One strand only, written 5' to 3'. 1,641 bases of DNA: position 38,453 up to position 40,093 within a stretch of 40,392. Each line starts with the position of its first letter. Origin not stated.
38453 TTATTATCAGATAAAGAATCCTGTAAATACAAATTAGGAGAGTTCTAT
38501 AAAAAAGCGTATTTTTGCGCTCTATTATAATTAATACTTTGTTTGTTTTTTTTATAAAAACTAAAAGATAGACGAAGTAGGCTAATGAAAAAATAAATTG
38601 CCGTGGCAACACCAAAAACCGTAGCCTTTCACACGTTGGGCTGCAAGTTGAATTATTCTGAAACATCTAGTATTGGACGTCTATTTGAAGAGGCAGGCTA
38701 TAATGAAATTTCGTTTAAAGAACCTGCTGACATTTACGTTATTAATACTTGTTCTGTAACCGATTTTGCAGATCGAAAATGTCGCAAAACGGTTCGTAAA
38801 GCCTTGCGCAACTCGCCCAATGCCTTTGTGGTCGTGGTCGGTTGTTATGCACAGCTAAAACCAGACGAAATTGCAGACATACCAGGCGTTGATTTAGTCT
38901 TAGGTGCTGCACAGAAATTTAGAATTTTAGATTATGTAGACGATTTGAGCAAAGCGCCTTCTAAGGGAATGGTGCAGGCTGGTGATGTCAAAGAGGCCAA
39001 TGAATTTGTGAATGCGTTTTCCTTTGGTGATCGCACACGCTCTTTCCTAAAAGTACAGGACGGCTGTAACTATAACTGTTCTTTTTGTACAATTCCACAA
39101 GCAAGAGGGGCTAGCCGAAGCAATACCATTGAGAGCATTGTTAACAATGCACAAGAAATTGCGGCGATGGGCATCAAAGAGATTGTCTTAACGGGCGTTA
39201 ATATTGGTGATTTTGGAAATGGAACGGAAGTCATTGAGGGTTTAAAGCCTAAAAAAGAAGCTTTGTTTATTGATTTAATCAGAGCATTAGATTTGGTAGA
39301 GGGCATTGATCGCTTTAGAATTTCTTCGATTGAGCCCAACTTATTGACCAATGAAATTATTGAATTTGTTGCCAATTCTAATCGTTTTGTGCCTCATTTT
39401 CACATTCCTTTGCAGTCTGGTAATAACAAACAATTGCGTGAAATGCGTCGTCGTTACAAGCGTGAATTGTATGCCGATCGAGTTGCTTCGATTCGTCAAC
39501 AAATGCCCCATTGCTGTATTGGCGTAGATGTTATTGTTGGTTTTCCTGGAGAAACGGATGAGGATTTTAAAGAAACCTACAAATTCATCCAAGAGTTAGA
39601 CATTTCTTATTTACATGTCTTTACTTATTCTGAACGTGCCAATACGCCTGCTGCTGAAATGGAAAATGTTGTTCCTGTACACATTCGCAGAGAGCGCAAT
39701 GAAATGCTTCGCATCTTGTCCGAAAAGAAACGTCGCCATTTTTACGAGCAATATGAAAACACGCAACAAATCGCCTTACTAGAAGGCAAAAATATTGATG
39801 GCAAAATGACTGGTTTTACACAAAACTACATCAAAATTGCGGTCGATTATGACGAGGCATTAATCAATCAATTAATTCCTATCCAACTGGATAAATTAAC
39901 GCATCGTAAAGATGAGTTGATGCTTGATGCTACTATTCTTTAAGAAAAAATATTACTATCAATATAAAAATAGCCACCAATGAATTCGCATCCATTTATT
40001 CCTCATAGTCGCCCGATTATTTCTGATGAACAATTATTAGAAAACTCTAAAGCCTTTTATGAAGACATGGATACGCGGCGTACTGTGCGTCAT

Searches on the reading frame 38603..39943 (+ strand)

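Call 9: search_protein_families(library=pfam, proteins=[window:38603-39943:+])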
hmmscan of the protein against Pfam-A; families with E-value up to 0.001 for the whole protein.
window:38603-39943:+ (446 aa): 2 families
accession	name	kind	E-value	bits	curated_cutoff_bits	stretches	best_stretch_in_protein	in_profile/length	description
PF04055.27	Radical_SAM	-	2.8e-27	96.3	29.5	1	150-329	2-166/166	Radical SAM superfamily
PF00919.26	UPF0004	-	6.8e-25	87.4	27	1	7-101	2-98/98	Uncharacterized protein family UPF0004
